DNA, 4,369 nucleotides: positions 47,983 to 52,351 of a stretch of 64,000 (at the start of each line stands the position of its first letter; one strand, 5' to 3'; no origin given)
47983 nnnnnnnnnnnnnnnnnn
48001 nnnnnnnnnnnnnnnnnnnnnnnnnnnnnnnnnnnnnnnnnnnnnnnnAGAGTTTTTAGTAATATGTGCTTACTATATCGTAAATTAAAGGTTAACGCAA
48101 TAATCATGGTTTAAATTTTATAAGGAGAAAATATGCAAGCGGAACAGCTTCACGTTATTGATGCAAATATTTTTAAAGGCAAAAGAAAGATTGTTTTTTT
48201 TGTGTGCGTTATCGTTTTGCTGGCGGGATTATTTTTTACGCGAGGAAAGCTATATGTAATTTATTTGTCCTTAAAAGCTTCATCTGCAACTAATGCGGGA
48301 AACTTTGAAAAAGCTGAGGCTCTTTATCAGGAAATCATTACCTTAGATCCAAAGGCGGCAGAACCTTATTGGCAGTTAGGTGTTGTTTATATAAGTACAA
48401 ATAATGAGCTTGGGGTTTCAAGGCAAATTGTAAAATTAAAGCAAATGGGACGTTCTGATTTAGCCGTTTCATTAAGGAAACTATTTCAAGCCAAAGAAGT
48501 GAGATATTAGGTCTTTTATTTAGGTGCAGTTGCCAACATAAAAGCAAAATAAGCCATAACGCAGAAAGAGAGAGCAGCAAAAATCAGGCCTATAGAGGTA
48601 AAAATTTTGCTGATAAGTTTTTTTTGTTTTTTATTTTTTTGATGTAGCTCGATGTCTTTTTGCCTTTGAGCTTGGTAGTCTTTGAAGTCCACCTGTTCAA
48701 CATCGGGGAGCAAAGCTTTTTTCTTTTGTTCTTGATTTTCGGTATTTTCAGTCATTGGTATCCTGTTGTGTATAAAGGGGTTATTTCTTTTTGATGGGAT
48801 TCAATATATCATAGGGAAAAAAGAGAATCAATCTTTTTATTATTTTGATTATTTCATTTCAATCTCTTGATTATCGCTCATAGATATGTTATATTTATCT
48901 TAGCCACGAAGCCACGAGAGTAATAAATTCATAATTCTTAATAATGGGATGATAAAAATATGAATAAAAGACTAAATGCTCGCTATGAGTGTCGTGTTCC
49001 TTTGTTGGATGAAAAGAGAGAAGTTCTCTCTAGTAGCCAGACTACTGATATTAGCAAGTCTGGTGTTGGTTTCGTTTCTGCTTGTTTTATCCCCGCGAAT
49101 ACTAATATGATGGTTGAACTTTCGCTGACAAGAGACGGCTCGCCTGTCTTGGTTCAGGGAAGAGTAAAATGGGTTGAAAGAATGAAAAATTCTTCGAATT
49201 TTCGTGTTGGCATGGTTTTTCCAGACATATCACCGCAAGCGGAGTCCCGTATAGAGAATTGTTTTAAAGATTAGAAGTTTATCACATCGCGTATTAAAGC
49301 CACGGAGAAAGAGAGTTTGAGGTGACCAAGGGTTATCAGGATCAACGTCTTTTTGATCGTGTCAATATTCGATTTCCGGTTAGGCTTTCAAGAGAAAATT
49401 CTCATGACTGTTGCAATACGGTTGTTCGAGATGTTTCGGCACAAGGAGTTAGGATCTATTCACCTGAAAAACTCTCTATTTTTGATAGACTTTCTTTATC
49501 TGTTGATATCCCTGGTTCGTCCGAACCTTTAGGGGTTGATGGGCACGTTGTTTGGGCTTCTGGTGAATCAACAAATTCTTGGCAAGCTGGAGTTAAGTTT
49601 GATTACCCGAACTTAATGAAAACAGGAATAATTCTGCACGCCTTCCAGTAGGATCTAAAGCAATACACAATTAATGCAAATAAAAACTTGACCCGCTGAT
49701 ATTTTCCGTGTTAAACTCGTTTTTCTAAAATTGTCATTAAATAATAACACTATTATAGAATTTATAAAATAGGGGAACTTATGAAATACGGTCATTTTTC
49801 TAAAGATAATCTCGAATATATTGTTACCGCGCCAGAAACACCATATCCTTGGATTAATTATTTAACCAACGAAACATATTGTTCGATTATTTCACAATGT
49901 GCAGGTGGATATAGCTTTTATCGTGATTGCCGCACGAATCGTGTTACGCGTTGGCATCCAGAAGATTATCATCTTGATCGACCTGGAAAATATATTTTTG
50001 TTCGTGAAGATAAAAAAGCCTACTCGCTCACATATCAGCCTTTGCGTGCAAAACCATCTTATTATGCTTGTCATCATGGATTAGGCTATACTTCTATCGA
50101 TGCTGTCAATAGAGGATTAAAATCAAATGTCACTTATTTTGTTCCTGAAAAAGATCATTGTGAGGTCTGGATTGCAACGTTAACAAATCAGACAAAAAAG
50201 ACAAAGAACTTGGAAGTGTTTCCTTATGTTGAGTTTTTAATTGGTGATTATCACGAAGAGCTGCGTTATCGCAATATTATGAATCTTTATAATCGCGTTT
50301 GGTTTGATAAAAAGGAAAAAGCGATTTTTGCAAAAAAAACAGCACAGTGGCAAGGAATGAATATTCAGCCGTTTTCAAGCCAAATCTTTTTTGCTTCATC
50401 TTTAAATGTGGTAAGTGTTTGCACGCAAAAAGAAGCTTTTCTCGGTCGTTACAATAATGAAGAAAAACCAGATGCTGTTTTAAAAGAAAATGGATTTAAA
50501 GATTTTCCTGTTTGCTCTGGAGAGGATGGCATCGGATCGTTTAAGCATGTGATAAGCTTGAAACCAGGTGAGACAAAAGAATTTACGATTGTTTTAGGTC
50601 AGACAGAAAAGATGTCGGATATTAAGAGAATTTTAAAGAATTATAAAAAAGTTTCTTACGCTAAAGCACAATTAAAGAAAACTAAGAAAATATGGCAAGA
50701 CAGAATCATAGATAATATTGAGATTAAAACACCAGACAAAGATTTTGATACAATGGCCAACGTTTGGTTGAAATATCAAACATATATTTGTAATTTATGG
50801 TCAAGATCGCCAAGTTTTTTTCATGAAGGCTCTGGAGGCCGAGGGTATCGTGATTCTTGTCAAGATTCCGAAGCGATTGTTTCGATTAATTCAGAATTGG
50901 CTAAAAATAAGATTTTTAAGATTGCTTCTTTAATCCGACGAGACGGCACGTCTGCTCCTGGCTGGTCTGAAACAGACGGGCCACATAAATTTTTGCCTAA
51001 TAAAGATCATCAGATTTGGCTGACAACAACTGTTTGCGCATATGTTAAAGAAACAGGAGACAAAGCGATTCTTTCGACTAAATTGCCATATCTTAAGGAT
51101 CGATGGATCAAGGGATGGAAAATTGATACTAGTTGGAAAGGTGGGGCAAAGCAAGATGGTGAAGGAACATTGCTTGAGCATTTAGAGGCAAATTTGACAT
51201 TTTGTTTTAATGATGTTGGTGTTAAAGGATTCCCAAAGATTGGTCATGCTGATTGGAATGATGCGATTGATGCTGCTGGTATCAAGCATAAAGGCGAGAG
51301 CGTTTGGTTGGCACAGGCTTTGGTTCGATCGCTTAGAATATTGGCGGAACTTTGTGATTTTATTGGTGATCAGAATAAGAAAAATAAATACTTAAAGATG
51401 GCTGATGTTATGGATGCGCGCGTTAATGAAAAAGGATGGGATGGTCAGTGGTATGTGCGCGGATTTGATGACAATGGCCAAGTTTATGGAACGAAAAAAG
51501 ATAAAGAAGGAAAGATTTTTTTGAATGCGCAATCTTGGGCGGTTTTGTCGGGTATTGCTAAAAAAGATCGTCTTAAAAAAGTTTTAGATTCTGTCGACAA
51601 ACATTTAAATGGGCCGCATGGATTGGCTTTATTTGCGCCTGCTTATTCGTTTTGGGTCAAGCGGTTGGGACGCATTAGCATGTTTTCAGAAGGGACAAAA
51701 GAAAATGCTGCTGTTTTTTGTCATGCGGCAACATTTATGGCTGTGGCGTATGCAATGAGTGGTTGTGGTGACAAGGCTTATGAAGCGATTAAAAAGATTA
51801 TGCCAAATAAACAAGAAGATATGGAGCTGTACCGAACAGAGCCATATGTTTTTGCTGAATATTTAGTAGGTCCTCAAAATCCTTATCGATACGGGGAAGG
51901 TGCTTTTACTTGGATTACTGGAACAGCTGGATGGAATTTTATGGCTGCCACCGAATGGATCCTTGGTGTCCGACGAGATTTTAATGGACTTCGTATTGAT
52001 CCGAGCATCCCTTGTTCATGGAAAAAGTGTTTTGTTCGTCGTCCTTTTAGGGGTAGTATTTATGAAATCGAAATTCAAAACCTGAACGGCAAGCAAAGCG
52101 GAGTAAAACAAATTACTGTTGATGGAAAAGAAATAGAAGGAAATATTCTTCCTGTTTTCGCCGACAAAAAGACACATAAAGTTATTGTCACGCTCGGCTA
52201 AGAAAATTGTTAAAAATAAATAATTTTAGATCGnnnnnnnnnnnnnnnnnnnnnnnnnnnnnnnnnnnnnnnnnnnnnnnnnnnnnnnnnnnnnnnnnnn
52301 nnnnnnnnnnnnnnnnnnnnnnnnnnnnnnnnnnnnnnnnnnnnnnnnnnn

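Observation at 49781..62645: Glycan-utilisation locus with a 1010-aa TPR-plus-giant-barrel outer-membrane protein instead of a SusC/TonB-type importer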

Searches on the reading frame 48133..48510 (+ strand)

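Call 30: search_protein_families(library=pfam, proteins=[window:48133-48510:+], max_evalue=0.01)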
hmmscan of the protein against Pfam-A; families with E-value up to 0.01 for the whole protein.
window:48133-48510:+ (125 aa): 8 families
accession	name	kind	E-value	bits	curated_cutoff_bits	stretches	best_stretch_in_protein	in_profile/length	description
PF13414.12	TPR_11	-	7.5e-06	26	26.8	1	56-86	8-38/42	TPR repeat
PF13181.12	TPR_8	-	3.1e-05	24.2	25.7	0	47-74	6-33/34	Tetratricopeptide repeat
PF07719.23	TPR_2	-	4e-05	23.9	27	1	44-74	3-33/34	Tetratricopeptide repeat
PF00515.34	TPR_1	-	0.00027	21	27.8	1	46-74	5-33/34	Tetratricopeptide repeat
PF14559.12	TPR_19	-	0.00044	21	25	1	55-91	4-40/68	Tetratricopeptide repeat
PF13428.12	TPR_14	-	0.0046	18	23.5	1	49-83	8-42/44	Tetratricopeptide repeat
PF10373.15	EST1_DNA_bind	-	0.0059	16.6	22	1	61-93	1-33/282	Est1 DNA/RNA binding domain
PF13432.12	TPR_16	-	0.0063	17.4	32.7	0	48-89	3-44/65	Tetratricopeptide repeat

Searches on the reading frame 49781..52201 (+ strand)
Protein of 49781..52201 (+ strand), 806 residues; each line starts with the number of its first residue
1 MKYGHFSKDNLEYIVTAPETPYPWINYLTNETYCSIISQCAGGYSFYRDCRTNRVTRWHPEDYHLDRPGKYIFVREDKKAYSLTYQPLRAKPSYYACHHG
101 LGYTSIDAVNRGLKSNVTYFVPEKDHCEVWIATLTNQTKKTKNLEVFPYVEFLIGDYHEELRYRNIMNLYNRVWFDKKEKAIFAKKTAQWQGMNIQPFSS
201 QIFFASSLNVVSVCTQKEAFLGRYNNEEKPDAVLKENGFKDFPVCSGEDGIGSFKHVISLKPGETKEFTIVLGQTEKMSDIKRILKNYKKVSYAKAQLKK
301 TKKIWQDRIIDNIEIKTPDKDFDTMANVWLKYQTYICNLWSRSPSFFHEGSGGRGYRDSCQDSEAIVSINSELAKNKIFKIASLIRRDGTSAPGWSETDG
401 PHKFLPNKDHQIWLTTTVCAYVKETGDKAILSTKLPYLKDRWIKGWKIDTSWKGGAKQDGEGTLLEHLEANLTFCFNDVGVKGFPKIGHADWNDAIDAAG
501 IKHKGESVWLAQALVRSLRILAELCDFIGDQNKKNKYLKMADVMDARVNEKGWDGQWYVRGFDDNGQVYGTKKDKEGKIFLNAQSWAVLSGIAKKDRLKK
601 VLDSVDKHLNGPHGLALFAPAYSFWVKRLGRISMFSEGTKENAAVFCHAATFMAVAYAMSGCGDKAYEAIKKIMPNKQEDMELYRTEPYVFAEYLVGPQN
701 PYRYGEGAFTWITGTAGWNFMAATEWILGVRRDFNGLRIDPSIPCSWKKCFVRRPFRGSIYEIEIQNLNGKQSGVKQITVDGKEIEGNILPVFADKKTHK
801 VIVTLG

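Call 4: search_protein_families(library=pfam, proteins=[window:49781-52201:+], max_evalue=0.01)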
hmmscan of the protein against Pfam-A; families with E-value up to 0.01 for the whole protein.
window:49781-52201:+ (806 aa): 3 families
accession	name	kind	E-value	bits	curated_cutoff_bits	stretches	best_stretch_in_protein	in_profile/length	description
PF17167.11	Glyco_hydro_94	-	5.5e-106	355.2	27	1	305-729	2-420/420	Glycosyl hydrolase 94 superfamily, catalytic domain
PF06165.18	GH94_b-supersand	-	9.8e-65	218.9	23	1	21-273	1-251/251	Glycosyl hydrolase 94, supersandwich domain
PF06202.20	GDE_C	-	0.00036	20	21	1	407-618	79-268/367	Amylo-alpha-1,6-glucosidase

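Call 5: search_protein_families(library=ncbifam, proteins=[window:49781-52201:+], max_evalue=0.01)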
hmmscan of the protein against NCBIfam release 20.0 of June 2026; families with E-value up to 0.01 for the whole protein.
window:49781-52201:+ (806 aa): 0 families

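Call 33: search_solved_structures(query=window:49781-52201:+, max_evalue=0.00001)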
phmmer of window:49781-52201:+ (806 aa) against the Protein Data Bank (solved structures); distinct sequences matched with E-value up to 0.00001: 20.
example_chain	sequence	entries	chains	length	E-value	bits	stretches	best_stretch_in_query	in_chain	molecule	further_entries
3qde_A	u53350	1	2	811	4.6e-145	487.9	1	1-806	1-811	Cellobiose phosphorylase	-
8ho7_A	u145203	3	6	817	2.5e-144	485.4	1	1-805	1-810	Cellobiose phosphorylase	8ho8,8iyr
8ho9_A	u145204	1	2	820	5.8e-142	477.6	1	2-806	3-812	Cellobiose phosphorylase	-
8hob_A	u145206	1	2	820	9.1e-142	476.9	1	2-806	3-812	Cellobiose phosphorylase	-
1v7v_A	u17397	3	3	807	1e-126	427.1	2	392-806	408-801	chitobiose phosphorylase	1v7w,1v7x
3s4c_A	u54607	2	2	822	5.5e-123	414.8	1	1-805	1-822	Lactose Phosphorylase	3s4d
3rrs_A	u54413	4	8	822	3.5e-122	412.1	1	1-805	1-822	Cellobiose phosphorylase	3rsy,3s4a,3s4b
2cqs_A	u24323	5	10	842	7.4e-122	411.1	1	1-804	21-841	Cellobiose Phosphorylase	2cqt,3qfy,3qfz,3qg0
3afj_A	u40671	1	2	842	1e-121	410.6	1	1-804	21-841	Cellobiose Phosphorylase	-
3act_A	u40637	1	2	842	7.3e-121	407.8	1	1-804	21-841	Cellobiose Phosphorylase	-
8bou_A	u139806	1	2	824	1.3e-120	407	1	1-792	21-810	N,N'-diacetylchitobiose phosphorylase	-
3acs_A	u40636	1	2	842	1.5e-120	406.7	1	1-804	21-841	Cellobiose Phosphorylase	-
8rf9_A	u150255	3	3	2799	1.3e-102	347.4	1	3-770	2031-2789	Cyclic beta 1-2 glucan synthetase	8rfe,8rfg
8rf0_A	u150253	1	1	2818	1.3e-102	347.4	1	3-770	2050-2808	Cyclic beta-(1,2)-glucan synthase NdvB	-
4zle_A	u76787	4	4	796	4.6e-66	226.5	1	58-800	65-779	Putative b-glycan phosphorylase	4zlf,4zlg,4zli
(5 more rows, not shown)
